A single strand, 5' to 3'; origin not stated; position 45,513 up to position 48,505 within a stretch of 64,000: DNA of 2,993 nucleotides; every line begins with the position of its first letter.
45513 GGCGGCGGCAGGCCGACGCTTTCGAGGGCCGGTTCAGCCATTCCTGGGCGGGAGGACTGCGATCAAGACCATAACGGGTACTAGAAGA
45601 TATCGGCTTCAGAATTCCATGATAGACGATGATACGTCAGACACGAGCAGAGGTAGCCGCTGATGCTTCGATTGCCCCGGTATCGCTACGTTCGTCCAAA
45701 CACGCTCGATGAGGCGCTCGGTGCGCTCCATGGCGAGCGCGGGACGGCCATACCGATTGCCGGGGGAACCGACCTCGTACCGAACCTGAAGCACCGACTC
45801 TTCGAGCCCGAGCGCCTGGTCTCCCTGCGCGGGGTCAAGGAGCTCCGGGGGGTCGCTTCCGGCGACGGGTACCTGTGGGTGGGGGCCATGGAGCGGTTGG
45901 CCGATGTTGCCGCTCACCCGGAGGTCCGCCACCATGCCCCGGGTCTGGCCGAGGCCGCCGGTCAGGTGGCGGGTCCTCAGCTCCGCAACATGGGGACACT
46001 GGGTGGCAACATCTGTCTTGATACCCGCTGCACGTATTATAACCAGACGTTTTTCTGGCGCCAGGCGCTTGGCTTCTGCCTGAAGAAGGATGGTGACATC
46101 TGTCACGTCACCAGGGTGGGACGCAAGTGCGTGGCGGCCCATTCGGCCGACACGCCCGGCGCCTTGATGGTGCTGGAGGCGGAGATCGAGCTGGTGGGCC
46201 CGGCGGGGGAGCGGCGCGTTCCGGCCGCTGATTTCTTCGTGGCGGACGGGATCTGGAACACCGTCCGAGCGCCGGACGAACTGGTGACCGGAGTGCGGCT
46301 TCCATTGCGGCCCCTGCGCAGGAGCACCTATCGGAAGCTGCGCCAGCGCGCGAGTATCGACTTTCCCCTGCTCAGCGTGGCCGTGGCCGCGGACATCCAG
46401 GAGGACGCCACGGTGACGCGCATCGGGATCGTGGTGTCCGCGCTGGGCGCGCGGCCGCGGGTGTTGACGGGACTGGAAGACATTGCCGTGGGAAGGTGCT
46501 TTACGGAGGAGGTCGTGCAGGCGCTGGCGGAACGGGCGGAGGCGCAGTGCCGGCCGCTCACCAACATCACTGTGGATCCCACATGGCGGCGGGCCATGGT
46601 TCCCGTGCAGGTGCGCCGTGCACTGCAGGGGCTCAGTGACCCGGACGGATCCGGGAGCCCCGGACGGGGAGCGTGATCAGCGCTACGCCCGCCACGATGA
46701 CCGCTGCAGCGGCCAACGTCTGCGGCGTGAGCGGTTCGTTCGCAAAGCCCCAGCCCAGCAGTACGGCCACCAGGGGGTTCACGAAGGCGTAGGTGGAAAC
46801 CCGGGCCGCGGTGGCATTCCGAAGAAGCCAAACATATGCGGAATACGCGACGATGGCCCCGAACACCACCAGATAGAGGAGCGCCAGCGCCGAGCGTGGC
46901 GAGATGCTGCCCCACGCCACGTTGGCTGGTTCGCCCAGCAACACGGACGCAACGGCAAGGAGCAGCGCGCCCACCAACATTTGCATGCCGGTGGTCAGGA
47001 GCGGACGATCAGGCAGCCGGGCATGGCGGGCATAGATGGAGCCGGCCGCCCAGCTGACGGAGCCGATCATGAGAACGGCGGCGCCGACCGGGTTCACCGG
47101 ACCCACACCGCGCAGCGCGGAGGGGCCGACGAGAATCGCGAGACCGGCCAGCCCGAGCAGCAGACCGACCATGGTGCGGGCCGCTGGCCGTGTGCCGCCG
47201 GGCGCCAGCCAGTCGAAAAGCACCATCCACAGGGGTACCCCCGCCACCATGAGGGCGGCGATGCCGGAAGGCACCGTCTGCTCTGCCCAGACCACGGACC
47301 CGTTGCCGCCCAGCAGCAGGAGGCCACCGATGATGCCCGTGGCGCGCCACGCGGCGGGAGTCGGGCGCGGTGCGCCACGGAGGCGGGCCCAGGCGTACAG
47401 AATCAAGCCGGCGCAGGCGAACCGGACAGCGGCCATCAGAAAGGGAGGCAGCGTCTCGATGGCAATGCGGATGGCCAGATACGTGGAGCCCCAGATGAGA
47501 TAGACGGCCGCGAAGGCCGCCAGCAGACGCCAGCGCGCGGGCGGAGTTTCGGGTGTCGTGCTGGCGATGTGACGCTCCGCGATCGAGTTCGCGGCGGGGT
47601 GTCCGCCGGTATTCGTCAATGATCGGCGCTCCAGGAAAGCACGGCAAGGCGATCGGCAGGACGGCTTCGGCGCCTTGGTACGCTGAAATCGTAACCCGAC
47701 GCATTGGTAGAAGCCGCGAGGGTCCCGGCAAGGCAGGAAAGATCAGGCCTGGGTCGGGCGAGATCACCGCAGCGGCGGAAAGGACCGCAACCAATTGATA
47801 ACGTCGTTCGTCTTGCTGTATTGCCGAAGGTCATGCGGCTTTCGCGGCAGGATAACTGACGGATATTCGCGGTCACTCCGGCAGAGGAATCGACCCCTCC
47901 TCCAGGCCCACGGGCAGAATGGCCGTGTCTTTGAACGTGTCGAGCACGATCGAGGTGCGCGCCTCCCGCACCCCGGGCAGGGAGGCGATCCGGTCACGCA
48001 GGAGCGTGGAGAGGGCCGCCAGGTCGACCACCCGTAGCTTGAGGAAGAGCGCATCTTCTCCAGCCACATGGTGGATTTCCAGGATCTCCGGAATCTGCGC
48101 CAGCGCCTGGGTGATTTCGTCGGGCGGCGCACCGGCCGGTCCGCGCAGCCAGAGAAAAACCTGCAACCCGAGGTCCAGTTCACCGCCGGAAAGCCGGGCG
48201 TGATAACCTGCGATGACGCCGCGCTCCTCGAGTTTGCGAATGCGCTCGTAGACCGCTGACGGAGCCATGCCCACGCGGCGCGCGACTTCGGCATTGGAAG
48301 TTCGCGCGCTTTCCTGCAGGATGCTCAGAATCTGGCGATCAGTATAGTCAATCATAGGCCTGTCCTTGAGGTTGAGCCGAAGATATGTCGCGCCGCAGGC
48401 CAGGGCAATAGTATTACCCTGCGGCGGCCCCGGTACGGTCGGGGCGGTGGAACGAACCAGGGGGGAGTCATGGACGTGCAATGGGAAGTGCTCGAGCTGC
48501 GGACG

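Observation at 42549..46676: The molybdenum hydroxylase has the 4-hydroxybenzoyl-CoA-reductase gene order and the extra Cys4 insertion in its FAD subunit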

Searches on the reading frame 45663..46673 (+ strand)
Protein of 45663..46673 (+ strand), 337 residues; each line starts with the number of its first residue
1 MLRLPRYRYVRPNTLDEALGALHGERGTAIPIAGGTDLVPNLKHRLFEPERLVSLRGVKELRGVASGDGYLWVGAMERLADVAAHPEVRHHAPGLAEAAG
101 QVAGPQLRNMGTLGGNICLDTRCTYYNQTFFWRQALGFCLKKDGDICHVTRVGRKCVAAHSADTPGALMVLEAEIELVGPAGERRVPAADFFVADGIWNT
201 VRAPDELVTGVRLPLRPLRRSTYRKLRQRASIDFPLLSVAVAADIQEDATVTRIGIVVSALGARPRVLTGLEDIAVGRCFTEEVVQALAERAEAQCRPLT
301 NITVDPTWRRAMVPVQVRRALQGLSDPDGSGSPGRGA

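Call 4: search_solved_structures(query=window:45663-46673:+, max_evalue=0.001, show_alignments=3)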
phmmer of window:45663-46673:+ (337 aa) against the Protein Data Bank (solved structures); distinct sequences matched with E-value up to 0.001: 15.
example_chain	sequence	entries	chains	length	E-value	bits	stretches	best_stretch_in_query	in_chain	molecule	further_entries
1rm6_B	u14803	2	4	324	1.2e-56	195.6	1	5-313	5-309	4-hydroxybenzoyl-CoA reductase beta subunit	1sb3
5y6q_B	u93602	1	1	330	9.4e-35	123.7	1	20-300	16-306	Aldehyde oxidase medium subunit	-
1ffu_C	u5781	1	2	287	1.5e-32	116.4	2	5-118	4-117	CUTM, FLAVOPROTEIN OF CARBON MONOXIDE DEHYDROGENASE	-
1ffv_C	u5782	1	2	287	2e-32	116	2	5-118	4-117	CUTM, FLAVOPROTEIN OF CARBON MONOXIDE DEHYDROGENASE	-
4zoh_B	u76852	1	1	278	4.2e-28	101.8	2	5-118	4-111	Putative oxidoreductase FAD-binding subunit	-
5g5g_B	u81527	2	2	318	6.9e-27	97.8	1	7-250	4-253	PUTATIVE XANTHINE DEHYDROGENASE YAGR MOLYBDENUM-BINDING SU SUBUNIT | Aldehyde oxidoreductase FAD-binding subunit PaoB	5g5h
3hrd_C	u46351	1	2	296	2e-25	93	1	7-119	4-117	Nicotinate dehydrogenase FAD-subunit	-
8uem_B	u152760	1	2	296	7.5e-23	84.6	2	170-313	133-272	Carbon monoxide dehydrogenase medium chain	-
1n5w_C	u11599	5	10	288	3.6e-22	82.3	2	7-117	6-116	Carbon monoxide dehydrogenase medium chain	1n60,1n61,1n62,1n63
1zxi_C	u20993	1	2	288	8.3e-22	81.1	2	7-117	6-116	Carbon monoxide dehydrogenase medium chain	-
7dqx_B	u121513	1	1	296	2.6e-19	72.9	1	3-118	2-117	6-hydroxypseudooxynicotine dehydrogenase complex subunit alpha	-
7dqx_E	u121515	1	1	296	2.6e-19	72.9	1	3-118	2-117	6-hydroxypseudooxynicotine dehydrogenase complex subunit alpha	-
1t3q_C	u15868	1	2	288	2.1e-16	63.4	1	3-118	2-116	quinoline 2-oxidoreductase medium subunit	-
1jro_A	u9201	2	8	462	5.3e-07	32.5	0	162-320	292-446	xanthine dehydrogenase, chain A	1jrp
2w3r_A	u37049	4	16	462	5.3e-07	32.5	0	162-320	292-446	XANTHINE DEHYDROGENASE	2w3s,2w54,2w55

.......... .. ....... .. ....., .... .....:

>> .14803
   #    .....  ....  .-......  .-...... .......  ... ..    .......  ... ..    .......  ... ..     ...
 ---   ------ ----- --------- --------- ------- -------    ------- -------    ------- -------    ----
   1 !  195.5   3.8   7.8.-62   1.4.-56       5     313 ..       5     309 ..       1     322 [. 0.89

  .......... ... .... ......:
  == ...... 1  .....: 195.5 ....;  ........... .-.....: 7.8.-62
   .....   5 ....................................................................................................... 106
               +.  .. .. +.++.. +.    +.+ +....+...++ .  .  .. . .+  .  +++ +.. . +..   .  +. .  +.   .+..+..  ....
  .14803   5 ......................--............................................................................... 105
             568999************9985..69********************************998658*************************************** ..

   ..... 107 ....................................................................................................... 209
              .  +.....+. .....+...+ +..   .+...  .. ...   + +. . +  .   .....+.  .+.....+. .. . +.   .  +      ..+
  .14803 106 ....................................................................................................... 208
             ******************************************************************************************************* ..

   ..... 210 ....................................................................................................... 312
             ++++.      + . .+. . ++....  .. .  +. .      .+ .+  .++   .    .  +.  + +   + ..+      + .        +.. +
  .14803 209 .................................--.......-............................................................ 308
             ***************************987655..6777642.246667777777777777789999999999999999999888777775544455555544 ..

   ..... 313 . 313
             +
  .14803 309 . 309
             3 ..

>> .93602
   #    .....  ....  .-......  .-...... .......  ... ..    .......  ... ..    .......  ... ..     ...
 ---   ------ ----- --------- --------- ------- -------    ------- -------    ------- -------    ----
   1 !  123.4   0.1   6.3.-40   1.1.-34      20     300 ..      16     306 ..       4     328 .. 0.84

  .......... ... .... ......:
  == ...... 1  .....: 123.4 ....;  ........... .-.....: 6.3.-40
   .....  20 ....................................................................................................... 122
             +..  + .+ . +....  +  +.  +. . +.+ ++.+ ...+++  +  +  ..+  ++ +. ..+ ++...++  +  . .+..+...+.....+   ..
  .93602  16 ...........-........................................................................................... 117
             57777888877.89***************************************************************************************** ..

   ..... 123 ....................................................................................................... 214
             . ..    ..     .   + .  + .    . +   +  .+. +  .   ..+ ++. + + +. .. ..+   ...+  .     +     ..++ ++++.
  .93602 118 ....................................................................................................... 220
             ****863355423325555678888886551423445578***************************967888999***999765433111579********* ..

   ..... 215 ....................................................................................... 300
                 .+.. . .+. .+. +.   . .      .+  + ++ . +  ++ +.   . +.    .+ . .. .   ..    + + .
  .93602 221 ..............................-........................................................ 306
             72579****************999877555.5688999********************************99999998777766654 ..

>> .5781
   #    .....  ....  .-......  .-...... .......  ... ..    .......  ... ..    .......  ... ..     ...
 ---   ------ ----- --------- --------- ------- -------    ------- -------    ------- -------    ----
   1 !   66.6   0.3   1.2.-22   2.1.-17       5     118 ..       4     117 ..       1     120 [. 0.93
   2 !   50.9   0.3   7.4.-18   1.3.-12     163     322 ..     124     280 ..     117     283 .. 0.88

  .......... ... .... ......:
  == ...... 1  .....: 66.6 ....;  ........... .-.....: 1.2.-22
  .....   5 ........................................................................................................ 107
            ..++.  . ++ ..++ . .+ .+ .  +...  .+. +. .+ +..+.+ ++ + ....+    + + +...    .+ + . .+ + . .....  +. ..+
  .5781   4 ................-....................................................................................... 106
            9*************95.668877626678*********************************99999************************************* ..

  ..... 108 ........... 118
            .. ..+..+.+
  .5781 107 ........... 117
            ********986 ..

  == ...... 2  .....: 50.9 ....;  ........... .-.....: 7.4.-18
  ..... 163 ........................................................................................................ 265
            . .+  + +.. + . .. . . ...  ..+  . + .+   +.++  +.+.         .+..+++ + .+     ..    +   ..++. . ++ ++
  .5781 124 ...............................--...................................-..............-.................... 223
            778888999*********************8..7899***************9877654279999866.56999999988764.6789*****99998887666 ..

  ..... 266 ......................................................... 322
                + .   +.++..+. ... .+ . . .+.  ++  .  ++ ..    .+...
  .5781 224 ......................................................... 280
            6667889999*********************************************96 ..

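Call 5: search_protein_families(library=ncbifam, proteins=[window:45663-46673:+], max_evalue=0.00001)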
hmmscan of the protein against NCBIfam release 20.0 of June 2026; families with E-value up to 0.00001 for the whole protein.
window:45663-46673:+ (337 aa): 6 families
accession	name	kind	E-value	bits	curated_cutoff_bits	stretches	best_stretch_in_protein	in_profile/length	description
TIGR03195.1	4hydrxCoA_B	equivalog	1.1e-83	281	404.55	1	4-323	2-318/321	4-hydroxybenzoyl-CoA reductase subunit beta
NF041019.1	glyceraldDH_beta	equivalog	8.3e-49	166.3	350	2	6-118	5-116/280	glyceraldehyde dehydrogenase subunit beta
NF043083.1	XdhB_XDHase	equivalog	1.5e-43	149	310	2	8-118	6-116/289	xanthine dehydrogenase subunit XdhB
NF007427.0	PRK09971.1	equivalog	1.3e-37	129.6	287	2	8-119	6-117/292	xanthine dehydrogenase FAD-binding subunit XdhB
TIGR02963.1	xanthine_xdhA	equivalog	6.6e-26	91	467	2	162-315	307-459/468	xanthine dehydrogenase small subunit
TIGR03199.1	pucC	equivalog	1.7e-19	70.2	306.05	1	12-119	1-108/264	xanthine dehydrogenase subunit C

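Call 10: search_protein_families(library=pfam, proteins=[window:45663-46673:+], max_evalue=0.001)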
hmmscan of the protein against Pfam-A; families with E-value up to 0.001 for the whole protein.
window:45663-46673:+ (337 aa): 2 families
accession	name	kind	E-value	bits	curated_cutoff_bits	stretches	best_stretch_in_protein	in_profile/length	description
PF00941.27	FAD_binding_5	-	6.7e-44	150.1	27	1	6-215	2-169/170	FAD binding domain in molybdopterin dehydrogenase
PF03450.22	CO_deh_flav_C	-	4.4e-13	49.7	25.5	1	222-322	2-100/102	CO dehydrogenase flavoprotein C-terminal domain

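Call 62: find_homologous_proteins(query=window:45663-46673:+, max_evalue=1e-10)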
Query window:45663-46673:+ (337 aa): 7345 proteins with E <= 1e-10 among 8000 candidates; the best 120 are listed.
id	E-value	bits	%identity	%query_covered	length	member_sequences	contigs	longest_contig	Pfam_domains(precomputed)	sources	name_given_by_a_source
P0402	1.0e-203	694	93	100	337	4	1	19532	PF00941.28,PF03450.23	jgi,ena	-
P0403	2.8e-175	601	81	99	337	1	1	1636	PF00941.28,PF03450.23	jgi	jgi:4-hydroxybenzoyl-CoA reductase subunit beta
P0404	9.3e-139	480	67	96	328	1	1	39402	PF00941.28,PF03450.23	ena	-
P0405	2.6e-136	472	67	97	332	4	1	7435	PF00941.28,PF03450.23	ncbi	-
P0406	2.7e-136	472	66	98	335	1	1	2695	PF00941.28,PF03450.23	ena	-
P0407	6.3e-136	471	65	96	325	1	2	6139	PF00941.28,PF03450.23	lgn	-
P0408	8.0e-136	471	66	99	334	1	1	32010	PF00941.28,PF03450.23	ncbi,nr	ncbi:MAG TPA: FAD binding domain-containing protein [Longimicrobiales bacterium]|nr:FAD binding doma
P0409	1.4e-135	470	66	98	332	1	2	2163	PF00941.28,PF03450.23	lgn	-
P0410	2.0e-135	470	67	96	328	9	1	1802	PF00941.28,PF03450.23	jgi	jgi:4-hydroxybenzoyl-CoA reductase subunit beta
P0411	2.5e-135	469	66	96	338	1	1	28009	PF00941.28,PF03450.23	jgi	jgi:4-hydroxybenzoyl-CoA reductase subunit beta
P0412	4.1e-135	469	67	96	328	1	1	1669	PF00941.28,PF03450.23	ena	-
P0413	4.9e-135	468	66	96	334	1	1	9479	PF00941.28,PF03450.23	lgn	-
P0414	9.2e-135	467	65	96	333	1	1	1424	PF00941.28,PF03450.23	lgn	-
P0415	1.2e-134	467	66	98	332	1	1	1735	PF00941.28,PF03450.23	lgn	-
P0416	1.5e-134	467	65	97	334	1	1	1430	PF00941.28,PF03450.23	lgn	-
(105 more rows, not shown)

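Call 68: predict_structure(alignment_id=A3)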
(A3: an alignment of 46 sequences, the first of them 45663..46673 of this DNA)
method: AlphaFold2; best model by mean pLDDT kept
length: 337 residues; sequences in the alignment: 46
mean_pLDDT: 77.8   pTM: 0.82
mean pLDDT of the five models: 77.8, 77.7, 77.5, 76.4, 74.6
residues with pLDDT >= 90: 148; 70-90: 91; 50-70: 42; < 50: 56
segments of 3 or more residues with pLDDT < 50: 114-116, 124-160, 300-302, 329-337
pLDDT, mean of each block of 10 residues (from residue 1): 84 94 80 70 79 90 94 91 94 92 75 53 42 43 41 42 82 94 92 64 87 94 82 73 96 92 79 97 96 77 67 93 72 32
secondary structure, 60 per line:
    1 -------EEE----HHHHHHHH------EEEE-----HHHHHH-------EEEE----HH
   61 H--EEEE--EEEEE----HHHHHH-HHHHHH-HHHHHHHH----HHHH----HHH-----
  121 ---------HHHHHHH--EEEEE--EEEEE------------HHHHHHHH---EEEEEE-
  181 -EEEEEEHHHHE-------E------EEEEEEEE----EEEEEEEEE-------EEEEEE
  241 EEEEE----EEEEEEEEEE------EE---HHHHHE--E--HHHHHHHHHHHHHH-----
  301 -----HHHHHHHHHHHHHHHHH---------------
elements in order: E8-10 H15-22 E29-32 H38-43 E51-54 E64-67 E70-74 H79-84 H86-91 H93-100 H105-108 H130-136 E139-143 E146-150 H163-170 E174-179 E182-187 H188-191 E207-214 E219-227 E235-245 E250-259 H271-275 H282-295 H306-322

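Call 71: fold_search(model_id=the predicted structure, library=pdb)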
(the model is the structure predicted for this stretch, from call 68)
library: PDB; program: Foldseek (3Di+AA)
matches with E <= 10: 717; with E <= 0.001: 87
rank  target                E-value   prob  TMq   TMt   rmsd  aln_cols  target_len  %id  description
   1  1rm6_B                2.9e-31  1.00  0.75  0.78   5.9       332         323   34  Structure of 4-hydroxybenzoyl-CoA reductase from Thauera aromatica (released 2004-12-21)
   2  1ffv_C                2.6e-28  1.00  0.74  0.86   3.3       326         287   29  CARBON MONOXIDE DEHYDROGENASE FROM HYDROGENOPHAGA PSEUDOFLAVA (released 2000-09-15)
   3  1ffu_C                4.1e-28  1.00  0.74  0.86   3.6       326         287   29  CARBON MONOXIDE DEHYDROGENASE FROM HYDROGENOPHAGA PSEUDOFLAVA WHICH LACKS THE MO-PYRANOPTERIN MOIETY OF THE MOLYBDENUM (released 2000-09-15)
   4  1n61_C                7.6e-26  1.00  0.73  0.85   3.8       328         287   25  Crystal Structure of the Cu,Mo-CO Dehydrogenase (CODH); Dithionite reduced state (released 2002-12-18)
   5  1n60_C                1.6e-25  1.00  0.73  0.85   3.8       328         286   25  Crystal Structure of the Cu,Mo-CO Dehydrogenase (CODH); Cyanide-inactivated Form (released 2002-12-18)
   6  4zoh_B                7.0e-25  1.00  0.71  0.87   3.9       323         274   25  Crystal structure of glyceraldehyde oxidoreductase (released 2016-02-03)
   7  8uem_B                2.1e-24  1.00  0.74  0.86   3.3       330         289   24  The CryoEM structure of the high affinity Carbon monoxide dehydrogenase from Mycobacterium smegmatis (released 2024-10-16)
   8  1zxi_F                2.2e-24  1.00  0.72  0.84   4.2       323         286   25  Reconstituted CO dehydrogenase from Oligotropha carboxidovorans (released 2005-10-11)
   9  5y6q_B                5.0e-24  1.00  0.75  0.76   5.9       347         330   24  Crystal structure of an aldehyde oxidase from Methylobacillus sp. KY4400 (released 2018-01-24)
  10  1zxi_C                5.7e-24  1.00  0.72  0.84   4.3       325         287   26  Reconstituted CO dehydrogenase from Oligotropha carboxidovorans (released 2005-10-11)
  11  1t3q_C                1.6e-23  1.00  0.72  0.85   3.9       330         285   24  Crystal structure of quinoline 2-Oxidoreductase from Pseudomonas Putida 86 (released 2004-09-14)
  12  3hrd_C                8.3e-23  1.00  0.76  0.87   3.7       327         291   22  Crystal structure of nicotinate dehydrogenase (released 2009-06-30)
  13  3hrd_G                2.3e-22  1.00  0.77  0.88   2.8       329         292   23  Crystal structure of nicotinate dehydrogenase (released 2009-06-30)
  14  5g5g_B                6.3e-22  1.00  0.69  0.74   6.7       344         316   27  Escherichia coli Periplasmic Aldehyde Oxidase (released 2016-09-28)
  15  7dqx_E                1.4e-21  1.00  0.75  0.85   4.4       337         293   22  Crystal structure of xanthine dehydrogenase family protein (released 2022-01-26)
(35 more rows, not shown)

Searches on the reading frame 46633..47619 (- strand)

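Call 9: search_protein_families(library=pfam, proteins=[window:46633-47619:-], max_evalue=0.001)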
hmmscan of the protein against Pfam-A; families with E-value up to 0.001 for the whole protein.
window:46633-47619:- (328 aa): 1 family
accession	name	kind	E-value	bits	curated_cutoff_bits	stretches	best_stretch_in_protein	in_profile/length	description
PF00892.27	EamA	-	2e-37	128.9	28.2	2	179-316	3-134/135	EamA-like transporter family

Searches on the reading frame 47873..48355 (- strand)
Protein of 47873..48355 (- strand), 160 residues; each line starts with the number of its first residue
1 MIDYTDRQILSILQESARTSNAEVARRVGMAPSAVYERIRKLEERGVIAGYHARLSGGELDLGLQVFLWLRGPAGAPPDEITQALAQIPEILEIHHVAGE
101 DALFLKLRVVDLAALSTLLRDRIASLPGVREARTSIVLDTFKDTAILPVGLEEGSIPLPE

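Call 9: search_protein_families(library=pfam, proteins=[window:47873-48355:-], max_evalue=0.001)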
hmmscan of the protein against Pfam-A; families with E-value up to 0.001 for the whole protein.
window:47873-48355:- (160 aa): 11 families
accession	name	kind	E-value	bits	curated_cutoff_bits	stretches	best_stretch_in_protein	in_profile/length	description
PF01037.27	AsnC_trans_reg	-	4.5e-18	65.4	25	1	79-140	12-73/73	Lrp/AsnC ligand binding domain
PF13412.12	HTH_24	-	1.9e-17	63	21.9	1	3-48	2-47/48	Winged helix-turn-helix DNA-binding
PF13404.12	HTH_AsnC-type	-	2.3e-16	59.8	27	1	2-43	1-42/42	AsnC-type helix-turn-helix domain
PF09339.16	HTH_IclR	-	7.3e-07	29.3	22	1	8-48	7-48/52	IclR helix-turn-helix domain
PF22482.2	AsnC_trans_reg_3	-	3.7e-06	27.4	24.4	1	79-146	25-91/95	PF0864 C-terminal dimeric alpha+beta barrel domain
PF12840.13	HTH_20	-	1.3e-05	25.5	27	1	7-49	7-49/51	Helix-turn-helix domain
PF22451.2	NirdL-like_HTH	-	7e-05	22.8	27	0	22-48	20-46/47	Siroheme decarboxylase NirDL-like HTH domain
PF01022.26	HTH_5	-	9.5e-05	22.6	22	1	7-48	5-45/47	Bacterial regulatory protein, arsR family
PF01047.28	MarR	-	0.00013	22.2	24.6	1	8-48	7-47/59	MarR family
PF25212.1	HVO_A0114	-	0.00031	20.9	27.6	1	7-48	25-66/84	HVO_A0114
PF01325.25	Fe_dep_repress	-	0.00051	20.6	26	1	7-47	11-51/60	Iron dependent repressor, N-terminal DNA binding domain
